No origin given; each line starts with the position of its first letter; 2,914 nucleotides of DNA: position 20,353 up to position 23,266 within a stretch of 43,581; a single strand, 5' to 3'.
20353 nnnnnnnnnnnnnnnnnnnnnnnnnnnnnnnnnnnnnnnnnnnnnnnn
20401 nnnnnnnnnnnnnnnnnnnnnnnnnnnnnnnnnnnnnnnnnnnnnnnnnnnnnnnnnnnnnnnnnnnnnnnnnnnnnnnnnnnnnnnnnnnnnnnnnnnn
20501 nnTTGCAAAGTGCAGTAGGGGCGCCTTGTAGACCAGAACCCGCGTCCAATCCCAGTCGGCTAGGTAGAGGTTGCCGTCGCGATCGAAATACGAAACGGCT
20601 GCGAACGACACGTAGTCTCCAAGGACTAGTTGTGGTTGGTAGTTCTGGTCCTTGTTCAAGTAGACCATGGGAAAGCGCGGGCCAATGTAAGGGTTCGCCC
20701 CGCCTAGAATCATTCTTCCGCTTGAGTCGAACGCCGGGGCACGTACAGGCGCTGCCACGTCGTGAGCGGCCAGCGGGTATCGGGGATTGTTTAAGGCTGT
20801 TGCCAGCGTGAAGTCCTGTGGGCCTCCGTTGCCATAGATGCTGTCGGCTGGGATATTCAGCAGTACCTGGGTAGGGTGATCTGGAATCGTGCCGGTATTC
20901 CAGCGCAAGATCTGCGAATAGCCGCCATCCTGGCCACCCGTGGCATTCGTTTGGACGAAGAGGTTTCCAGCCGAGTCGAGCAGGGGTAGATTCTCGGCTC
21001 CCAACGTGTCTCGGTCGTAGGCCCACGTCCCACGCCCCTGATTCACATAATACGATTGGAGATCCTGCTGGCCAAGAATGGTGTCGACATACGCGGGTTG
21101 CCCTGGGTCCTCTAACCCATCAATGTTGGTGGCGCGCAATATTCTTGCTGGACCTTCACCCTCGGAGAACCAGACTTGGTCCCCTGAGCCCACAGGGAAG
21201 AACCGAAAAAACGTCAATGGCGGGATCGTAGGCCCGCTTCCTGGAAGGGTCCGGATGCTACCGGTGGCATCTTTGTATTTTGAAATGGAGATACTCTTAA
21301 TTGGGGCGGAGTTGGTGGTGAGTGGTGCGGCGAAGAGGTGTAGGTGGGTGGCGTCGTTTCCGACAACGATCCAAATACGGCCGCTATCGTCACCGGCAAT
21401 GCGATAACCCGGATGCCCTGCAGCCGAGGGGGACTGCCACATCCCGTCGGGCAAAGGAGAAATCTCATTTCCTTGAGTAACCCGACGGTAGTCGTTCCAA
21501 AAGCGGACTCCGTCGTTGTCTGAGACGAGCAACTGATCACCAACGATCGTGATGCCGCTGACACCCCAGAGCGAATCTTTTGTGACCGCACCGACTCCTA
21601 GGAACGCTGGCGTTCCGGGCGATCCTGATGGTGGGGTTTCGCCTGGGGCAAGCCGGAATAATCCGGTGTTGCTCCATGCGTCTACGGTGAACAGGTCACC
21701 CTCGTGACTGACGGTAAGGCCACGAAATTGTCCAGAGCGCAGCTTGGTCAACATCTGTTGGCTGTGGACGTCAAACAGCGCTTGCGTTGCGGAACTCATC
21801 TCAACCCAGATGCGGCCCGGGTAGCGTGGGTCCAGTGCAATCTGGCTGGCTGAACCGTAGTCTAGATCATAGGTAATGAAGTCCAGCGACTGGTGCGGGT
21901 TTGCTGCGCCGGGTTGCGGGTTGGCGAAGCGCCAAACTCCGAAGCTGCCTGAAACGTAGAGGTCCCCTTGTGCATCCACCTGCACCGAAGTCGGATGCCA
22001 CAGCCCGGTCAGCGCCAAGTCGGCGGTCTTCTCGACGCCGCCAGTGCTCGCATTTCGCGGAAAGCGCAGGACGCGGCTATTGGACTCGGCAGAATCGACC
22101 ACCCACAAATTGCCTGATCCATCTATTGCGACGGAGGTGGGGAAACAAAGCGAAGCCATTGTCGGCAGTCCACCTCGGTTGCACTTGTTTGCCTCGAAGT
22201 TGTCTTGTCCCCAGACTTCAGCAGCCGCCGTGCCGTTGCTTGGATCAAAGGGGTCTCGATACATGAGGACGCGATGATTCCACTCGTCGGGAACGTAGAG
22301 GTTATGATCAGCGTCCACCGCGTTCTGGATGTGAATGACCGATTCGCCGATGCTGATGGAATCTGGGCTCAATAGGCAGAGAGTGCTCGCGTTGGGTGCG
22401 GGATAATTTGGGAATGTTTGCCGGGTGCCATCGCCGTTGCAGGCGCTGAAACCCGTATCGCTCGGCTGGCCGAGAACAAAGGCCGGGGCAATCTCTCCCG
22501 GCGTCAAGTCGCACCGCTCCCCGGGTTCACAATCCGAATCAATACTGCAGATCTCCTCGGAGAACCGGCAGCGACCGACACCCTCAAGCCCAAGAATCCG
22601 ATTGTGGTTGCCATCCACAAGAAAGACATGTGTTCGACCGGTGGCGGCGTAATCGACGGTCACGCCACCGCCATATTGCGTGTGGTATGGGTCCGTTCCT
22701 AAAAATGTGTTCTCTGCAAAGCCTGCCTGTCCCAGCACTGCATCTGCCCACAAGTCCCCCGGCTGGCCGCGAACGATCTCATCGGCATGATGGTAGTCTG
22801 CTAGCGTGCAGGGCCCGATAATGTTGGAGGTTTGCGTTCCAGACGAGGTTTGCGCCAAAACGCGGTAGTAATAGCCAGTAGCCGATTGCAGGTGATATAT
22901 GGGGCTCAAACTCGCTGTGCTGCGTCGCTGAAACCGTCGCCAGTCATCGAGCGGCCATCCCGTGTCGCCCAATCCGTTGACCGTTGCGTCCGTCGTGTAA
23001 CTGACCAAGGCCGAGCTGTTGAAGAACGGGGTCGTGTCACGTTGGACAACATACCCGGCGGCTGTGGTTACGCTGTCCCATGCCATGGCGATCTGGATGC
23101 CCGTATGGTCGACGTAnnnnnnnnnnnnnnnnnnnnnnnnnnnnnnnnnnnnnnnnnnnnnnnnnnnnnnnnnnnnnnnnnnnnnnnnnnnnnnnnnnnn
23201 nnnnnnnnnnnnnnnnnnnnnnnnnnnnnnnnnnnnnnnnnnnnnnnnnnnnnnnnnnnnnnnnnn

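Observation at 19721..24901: About 1715-aa lectin/propeller surface protein with three Pro/Thr linkers and a possible lipobox, embedded among GT39-like genes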

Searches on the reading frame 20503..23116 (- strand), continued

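Call 24: find_encoding_contigs(protein=P0023, flank=10000, max_places=2)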
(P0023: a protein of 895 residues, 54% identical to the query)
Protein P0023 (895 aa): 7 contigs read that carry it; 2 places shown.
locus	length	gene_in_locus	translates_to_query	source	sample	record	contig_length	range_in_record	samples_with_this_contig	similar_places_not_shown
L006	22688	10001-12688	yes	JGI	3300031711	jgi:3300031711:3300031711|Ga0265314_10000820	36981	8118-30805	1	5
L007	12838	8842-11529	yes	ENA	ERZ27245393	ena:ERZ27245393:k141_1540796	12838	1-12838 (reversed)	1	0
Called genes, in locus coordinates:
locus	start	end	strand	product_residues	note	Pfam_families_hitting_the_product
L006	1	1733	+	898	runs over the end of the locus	PF13231:PMT_2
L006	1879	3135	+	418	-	PF13385:Laminin_G_3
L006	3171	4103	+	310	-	PF01795:Methyltransf_5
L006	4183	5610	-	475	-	PF00884:Sulfatase, PF01663:Phosphodiest (faint), PF16347:SGSH_C (faint)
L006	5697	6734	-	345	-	PF00685:Sulfotransfer_1 (faint), PF13469:Sulfotransfer_3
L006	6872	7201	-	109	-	PF01844:HNH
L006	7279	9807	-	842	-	PF13231:PMT_2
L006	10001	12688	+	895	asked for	PF01436:NHL (faint)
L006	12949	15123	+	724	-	-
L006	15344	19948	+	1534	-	-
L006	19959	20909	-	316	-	PF13489:Methyltransf_23, PF08003:Methyltransf_9 (weak), PF08241:Methyltransf_11, PF08242:Methyltransf_12, PF13649:Methyltransf_25, PF13847:Methyltransf_31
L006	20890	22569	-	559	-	-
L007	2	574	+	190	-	?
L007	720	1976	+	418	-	PF13385:Laminin_G_3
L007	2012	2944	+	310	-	PF01795:Methyltransf_5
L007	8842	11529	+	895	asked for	PF01436:NHL (faint)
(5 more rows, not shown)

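Call 43: find_related_loci(query=A2, collection=genome_contigs, flank=10000)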
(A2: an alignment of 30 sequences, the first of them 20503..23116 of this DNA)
Query A2 (871 aa) in genome_contigs; peptide patterns used: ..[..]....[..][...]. (x = any residue, [..] = any of these).
174 stretches matched a pattern; 157 encode a relative of the query (tblastn E <= 1e-3); the best 80 are kept; 79 distinct loci.
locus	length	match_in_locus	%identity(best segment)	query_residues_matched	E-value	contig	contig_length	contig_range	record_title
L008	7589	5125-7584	53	1-830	0e+0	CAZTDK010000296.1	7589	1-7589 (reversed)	MAG TPA_asm: uncultured Candidatus Binatia bacterium isolate binchicken_co54_374 genome assembly, contig: NODE_17756_len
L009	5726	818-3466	35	1-870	7e-140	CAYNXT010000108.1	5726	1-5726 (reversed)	MAG TPA_asm: uncultured Planctomycetales bacterium isolate ERP125453_co1_54 genome assembly, contig: NODE_18622_length_5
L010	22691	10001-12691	34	5-867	6e-136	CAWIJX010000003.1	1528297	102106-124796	MAG: uncultured Phycisphaerales bacterium isolate MFD03726.bin.2.35 genome assembly, contig: contig_12868, whole genome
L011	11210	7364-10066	32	5-871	2e-124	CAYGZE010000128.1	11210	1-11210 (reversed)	MAG TPA_asm: uncultured Anaerolineales bacterium isolate ERP119294_co1_415 genome assembly, contig: NODE_7927_length_112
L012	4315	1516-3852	33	115-867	6e-84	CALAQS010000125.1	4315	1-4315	MAG TPA_asm: uncultured Acidobacteria bacterium isolate ERR1034454_bin.53_CONCOCT_v1.1_MAG genome assembly, contig: ERZ1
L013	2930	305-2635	31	115-863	2e-81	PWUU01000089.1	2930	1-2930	MAG: Dehalococcoidia bacterium isolate CSSed11_253R1 CS-Sed11-C92515, whole genome shotgun sequence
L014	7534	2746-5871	31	2-867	2e-79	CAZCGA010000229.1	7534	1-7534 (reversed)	MAG TPA_asm: uncultured Candidatus Binatia bacterium isolate SRP119689_co1_8 genome assembly, contig: NODE_15737_length_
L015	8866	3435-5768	31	113-863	4e-78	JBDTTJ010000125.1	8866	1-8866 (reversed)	MAG: Acidobacteriota bacterium isolate cluster3_bin.293 NODE_37654_length_8866_cov_14.132335, whole genome shotgun seque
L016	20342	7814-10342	31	5-867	6e-100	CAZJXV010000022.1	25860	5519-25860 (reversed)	MAG TPA_asm: uncultured Verrucomicrobiota bacterium isolate binchicken_co334_105 genome assembly, contig: NODE_3122_leng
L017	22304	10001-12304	30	115-867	8e-76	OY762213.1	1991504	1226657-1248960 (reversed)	MAG: Dehalococcoidia bacterium isolate 03469a5e-dcd7-4577-8116-c1a2ee551a24 genome assembly, chromosome: 1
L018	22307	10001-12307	29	115-867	1e-73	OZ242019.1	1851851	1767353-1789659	MAG: Dehalococcoidia bacterium isolate 6a8eb34f-a5cb-4fb7-8aaa-94d649b5f1d6 genome assembly, chromosome: 1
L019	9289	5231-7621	30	84-869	4e-72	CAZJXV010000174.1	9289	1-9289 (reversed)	MAG TPA_asm: uncultured Verrucomicrobiota bacterium isolate binchicken_co334_105 genome assembly, contig: NODE_13911_len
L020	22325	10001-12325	29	115-867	5e-72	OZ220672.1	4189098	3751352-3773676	MAG: Dehalococcoidia bacterium isolate 155f1a69-6e9e-45b9-9f90-cb8b40f06a4f genome assembly, chromosome: 1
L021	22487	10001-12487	29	87-867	1e-71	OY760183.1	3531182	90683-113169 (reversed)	MAG: Chloroflexota bacterium isolate 1e5240b1-722b-4dd6-bc08-6f4f73fd4587 genome assembly, chromosome: 1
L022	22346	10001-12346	30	115-867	2e-71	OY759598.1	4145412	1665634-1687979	MAG: Dehalococcoidia bacterium isolate 9e3974e8-1b76-4a2a-ace1-a6b9f67a3735 genome assembly, chromosome: 1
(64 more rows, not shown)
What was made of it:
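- Genome relatives occur in Binatia (53% identity), Planctomycetota, Chloroflexota and CPR (call 43).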

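Call 57: find_encoding_contigs(protein=P0029, flank=10000, max_places=2)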
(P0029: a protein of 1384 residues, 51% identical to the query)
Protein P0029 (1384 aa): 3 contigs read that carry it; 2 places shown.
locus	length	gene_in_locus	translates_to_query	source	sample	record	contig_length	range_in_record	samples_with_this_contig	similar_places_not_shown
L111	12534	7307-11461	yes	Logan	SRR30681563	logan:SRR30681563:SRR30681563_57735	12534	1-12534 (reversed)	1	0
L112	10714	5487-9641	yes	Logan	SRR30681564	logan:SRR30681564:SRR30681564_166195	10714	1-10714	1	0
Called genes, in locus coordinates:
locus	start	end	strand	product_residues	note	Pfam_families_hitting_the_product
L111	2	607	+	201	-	?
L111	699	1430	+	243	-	PF00977:His_biosynth, PF01207:Dus (faint)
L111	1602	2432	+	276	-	PF00977:His_biosynth, PF01207:Dus (faint), PF03060:NMO (faint)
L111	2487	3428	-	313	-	PF00890:FAD_binding_2 (weak), PF01266:DAO (faint), PF03486:HI0933_like (faint), PF07992:Pyr_redox_2, PF13450:NAD_binding_8 (faint), PF13738:Pyr_redox_3, PF00070:Pyr_redox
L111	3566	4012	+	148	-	PF01967:MoaC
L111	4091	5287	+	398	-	PF03602:Cons_hypoth95 (weak), PF05175:MTS, PF05958:tRNA_U5-meth_tr, PF02475:TRM5-TYW2_MTfase (weak), PF13847:Methyltransf_31, PF09445:Methyltransf_15 (weak), PF13649:Methyltransf_25 (weak)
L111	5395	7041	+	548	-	-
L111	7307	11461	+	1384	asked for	PF01436:NHL (faint), PF13385:Laminin_G_3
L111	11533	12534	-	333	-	?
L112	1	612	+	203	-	?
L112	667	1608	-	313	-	PF00890:FAD_binding_2 (weak), PF01266:DAO (faint), PF03486:HI0933_like (faint), PF07992:Pyr_redox_2, PF13450:NAD_binding_8 (faint), PF13738:Pyr_redox_3, PF00070:Pyr_redox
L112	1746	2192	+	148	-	PF01967:MoaC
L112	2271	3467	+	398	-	PF03602:Cons_hypoth95 (weak), PF05175:MTS, PF05958:tRNA_U5-meth_tr, PF02475:TRM5-TYW2_MTfase (weak), PF13847:Methyltransf_31, PF09445:Methyltransf_15 (weak), PF13649:Methyltransf_25 (weak)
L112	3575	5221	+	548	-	-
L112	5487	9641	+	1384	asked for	PF01436:NHL (faint), PF13385:Laminin_G_3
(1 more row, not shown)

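Call 58: find_encoding_contigs(protein=P0028, flank=10000, max_places=2)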
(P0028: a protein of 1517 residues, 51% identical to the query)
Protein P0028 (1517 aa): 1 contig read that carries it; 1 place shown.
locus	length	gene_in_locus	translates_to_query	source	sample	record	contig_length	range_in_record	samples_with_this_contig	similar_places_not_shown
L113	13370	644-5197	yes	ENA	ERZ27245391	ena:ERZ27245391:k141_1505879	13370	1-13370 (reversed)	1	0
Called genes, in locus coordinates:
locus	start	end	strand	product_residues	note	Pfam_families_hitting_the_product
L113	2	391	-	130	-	?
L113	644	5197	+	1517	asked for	PF01436:NHL (faint), PF13385:Laminin_G_3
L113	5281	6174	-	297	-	PF13489:Methyltransf_23, PF13649:Methyltransf_25, PF13847:Methyltransf_31 (faint), PF08241:Methyltransf_11, PF08242:Methyltransf_12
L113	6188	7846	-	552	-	-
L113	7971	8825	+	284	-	-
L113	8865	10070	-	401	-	PF05958:tRNA_U5-meth_tr, PF02475:TRM5-TYW2_MTfase (faint), PF03602:Cons_hypoth95 (faint), PF05175:MTS, PF13847:Methyltransf_31, PF09445:Methyltransf_15 (weak), PF13649:Methyltransf_25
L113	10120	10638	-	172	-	PF01967:MoaC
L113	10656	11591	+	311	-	PF00890:FAD_binding_2 (weak), PF01266:DAO (faint), PF03486:HI0933_like (faint), PF07992:Pyr_redox_2, PF13450:NAD_binding_8 (faint), PF13738:Pyr_redox_3, PF00070:Pyr_redox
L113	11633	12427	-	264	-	PF00977:His_biosynth, PF01207:Dus (faint), PF02581:TMP-TENI (faint), PF03060:NMO (faint)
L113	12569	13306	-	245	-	PF00977:His_biosynth, PF01207:Dus (faint)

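Call 59: find_encoding_contigs(protein=P0024, flank=10000, max_places=2)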
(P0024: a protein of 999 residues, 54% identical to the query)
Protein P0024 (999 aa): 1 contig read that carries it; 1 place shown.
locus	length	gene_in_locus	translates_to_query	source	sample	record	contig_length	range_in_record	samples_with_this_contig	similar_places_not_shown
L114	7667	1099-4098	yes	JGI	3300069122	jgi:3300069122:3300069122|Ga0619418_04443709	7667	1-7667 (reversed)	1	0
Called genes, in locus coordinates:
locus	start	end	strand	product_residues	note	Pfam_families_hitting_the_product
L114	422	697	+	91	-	-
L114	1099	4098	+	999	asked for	PF01436:NHL (faint)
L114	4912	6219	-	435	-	PF00732:GMC_oxred_N, PF00890:FAD_binding_2 (faint), PF01266:DAO, PF01494:FAD_binding_3 (weak), PF07992:Pyr_redox_2 (faint), PF13450:NAD_binding_8 (weak), PF05199:GMC_oxred_C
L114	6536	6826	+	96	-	-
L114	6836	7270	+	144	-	PF13441:Gly-zipper_YMGG (weak), PF13436:Gly-zipper_OmpA (weak)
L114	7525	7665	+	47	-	?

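Call 61: search_protein_families(library=pfam, proteins=[L111:5395-7041:+, L004:17242-18819:-, L003:8615-9439:-], max_evalue=1)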
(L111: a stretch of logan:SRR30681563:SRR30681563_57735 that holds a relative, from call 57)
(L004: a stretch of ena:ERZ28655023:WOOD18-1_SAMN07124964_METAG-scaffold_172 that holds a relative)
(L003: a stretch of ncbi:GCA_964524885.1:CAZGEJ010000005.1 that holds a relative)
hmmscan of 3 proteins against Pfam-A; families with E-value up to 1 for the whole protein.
L111:5395-7041:+ (548 aa): 0 families

L004:17242-18819:- (525 aa): 0 families

L003:8615-9439:- (274 aa): 1 family
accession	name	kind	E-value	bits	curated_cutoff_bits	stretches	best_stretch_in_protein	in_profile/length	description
PF06072.16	Herpes_US9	-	0.042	14.2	23.7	1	4-33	25-54/61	Alphaherpesvirus tegument protein US9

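Call 62: predict_structure(alignment_id=A2)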
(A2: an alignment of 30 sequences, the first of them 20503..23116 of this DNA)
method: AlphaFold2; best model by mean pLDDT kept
length: 871 residues; sequences in the alignment: 30
mean_pLDDT: 82.8   pTM: 0.84
mean pLDDT of the five models: 82.8, 80.8, 79.9, 79.3, 78.4
residues with pLDDT >= 90: 380; 70-90: 340; 50-70: 104; < 50: 47
segments of 3 or more residues with pLDDT < 50: 1-6, 101-111, 764-788
pLDDT, mean of each block of 10 residues (from residue 1): 48 78 84 82 76 67 54 61 80 63 36 69 89 79 85 85 92 93 96 94 94 85 74 74 91 73 92 96 97 94 95 94 96 96 91 94 96 91 93 89 84 60 87 91 84 86 83 92 87 85 89 87 96 95 90 92 76 94 90 96 94 87 70 80 93 79 90 92 87 77 83 93 70 78 91 89 45 38 45 87 74 75 76 82 94 90 88 55
secondary structure, 60 per line:
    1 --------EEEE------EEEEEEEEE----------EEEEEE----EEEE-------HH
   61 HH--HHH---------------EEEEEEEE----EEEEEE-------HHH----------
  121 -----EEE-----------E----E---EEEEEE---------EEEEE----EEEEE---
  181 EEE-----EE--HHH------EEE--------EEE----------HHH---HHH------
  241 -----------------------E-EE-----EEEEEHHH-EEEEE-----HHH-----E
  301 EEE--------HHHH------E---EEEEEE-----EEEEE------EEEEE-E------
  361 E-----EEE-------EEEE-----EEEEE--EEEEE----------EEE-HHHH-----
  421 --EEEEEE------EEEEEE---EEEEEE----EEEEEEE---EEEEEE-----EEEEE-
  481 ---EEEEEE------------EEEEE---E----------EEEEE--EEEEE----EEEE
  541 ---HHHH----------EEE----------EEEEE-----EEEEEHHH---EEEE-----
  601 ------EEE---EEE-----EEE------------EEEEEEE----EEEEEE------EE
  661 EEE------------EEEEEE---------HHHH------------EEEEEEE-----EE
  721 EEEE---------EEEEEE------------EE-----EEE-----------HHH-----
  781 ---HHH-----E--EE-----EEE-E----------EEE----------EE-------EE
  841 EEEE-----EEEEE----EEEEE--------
elements in order (helices of 4 or more, strands of 3 or more residues): E9-12 E19-27 E38-43 E48-51 H59-62 E83-90 E95-100 E126-128 E149-154 E164-168 E173-177 E181-183 E202-204 E213-215 E273-277 E282-286 E300-303 H312-315 E326-331 E337-341 E348-352 E367-369 E377-380 E386-390 E393-397 E408-410 H412-415 E423-428 E435-440 E444-449 E454-460 E464-469 E475-479 E484-489 E502-506 E521-525 E528-532 E537-540 H544-547 E558-560 E571-575 E581-585 E592-595 E607-609 E613-615 E621-623 E636-642 E647-652 E659-663 E676-681 H691-694 E707-713 E719-724 E734-739 E759-761 E802-804 E817-819 E839-844 E850-854 E859-863
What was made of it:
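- On NHL-repeat beta-propeller (PF01436): The blade count of about 12 is estimated from the strand list only (call 62).
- On Fibronectin type III (PF00041): The model shows 6-7 strands in aa 585-685 at pLDDT about 50-84 (call 62).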

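Call 65: fold_search(model_id=the predicted structure, library=pdb)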
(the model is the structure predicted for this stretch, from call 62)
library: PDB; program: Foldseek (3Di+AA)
matches with E <= 10: 1937; with E <= 0.001: 1762
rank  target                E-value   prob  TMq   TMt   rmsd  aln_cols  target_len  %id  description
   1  9qfq_P                3.4e-15  1.00  0.26  0.35  15.8       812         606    9  Cryo-EM structure of the cofilactin barbed end bound by AIP1 (released 2025-10-08)
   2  9e2g_2C               6.5e-15  1.00  0.26  0.33  13.3       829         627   10  Cryo-EM structure of 48 nm repeat of microtubule doublet from T. brucei flagellum (released 2025-03-12)
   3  8g2z_0U               8.0e-15  1.00  0.24  0.32  14.6       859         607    7  48-nm doublet microtubule from Tetrahymena thermophila strain CU428 (released 2023-06-14)
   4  7mq8_LT               1.7e-14  1.00  0.28  0.28  15.0       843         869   10  Cryo-EM structure of the human SSU processome, state pre-A1 (released 2021-09-22)
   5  6zqa_UL               5.5e-14  1.00  0.37  0.38  12.1       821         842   10  Cryo-EM structure of the 90S pre-ribosome from Saccharomyces cerevisiae, state A (Poly-Ala) (released 2020-09-23)
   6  9e5c_1c               6.1e-14  1.00  0.26  0.24  13.7       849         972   10  Cryo-EM structure of 96 nm repeat of microtubule doublet from T. brucei flagellum (released 2025-03-12)
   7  8i7o_P1               7.2e-14  1.00  0.27  0.37  15.0       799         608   10  In situ structure of axonemal doublet microtubules in mouse sperm with 16-nm repeat (released 2023-10-11)
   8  3mkq_C                8.0e-14  1.00  0.23  0.24  18.5       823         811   10  Crystal structure of yeast alpha/betaprime-COP subcomplex of the COPI vesicular coat (released 2010-07-14)
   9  7mqa_LT               8.9e-14  1.00  0.26  0.26  15.5       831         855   10  Cryo-EM structure of the human SSU processome, state post-A1 (released 2021-09-22)
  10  6lqr_B1               9.9e-14  1.00  0.25  0.27  15.4       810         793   10  Cryo-EM structure of 90S small subunit preribosomes in transition states (State C) (released 2020-09-16)
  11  6zqd_UL               1.4e-13  1.00  0.34  0.37  15.5       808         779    9  Cryo-EM structure of the 90S pre-ribosome from Saccharomyces cerevisiae, state Post-A1 (released 2020-09-23)
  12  7som_b                1.4e-13  1.00  0.27  0.35  14.5       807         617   11  Ciliary C2 central pair apparatus isolated from Chlamydomonas reinhardtii (released 2022-04-13)
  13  9y6s_9W               1.5e-13  1.00  0.28  0.27  13.2       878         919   10  96-nm repeat of the Leishmania tarentolae doublet microtubule (released 2025-12-17)
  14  9n74_LQ               1.7e-13  1.00  0.37  0.39  11.6       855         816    8  SSU processome maturation and disassembly, State H (released 2025-10-29)
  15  6zqd_UA               2.2e-13  1.00  0.24  0.26  15.3       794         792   10  Cryo-EM structure of the 90S pre-ribosome from Saccharomyces cerevisiae, state Post-A1 (released 2020-09-23)
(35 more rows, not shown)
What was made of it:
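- On NHL-repeat beta-propeller (PF01436): The model is a propeller and matches the NHL-derived Pizza6 design with TMt 0.78 (call 65).
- Checked: Its best PDB matches are tandem beta-propellers (calls 62, 65).
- Its best PDB matches are non-enzymatic tandem propellers, and it also matches the NHL-derived Pizza6 design (calls 62, 65). The best structural matches are scaffolding tandem propellers (call 65).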
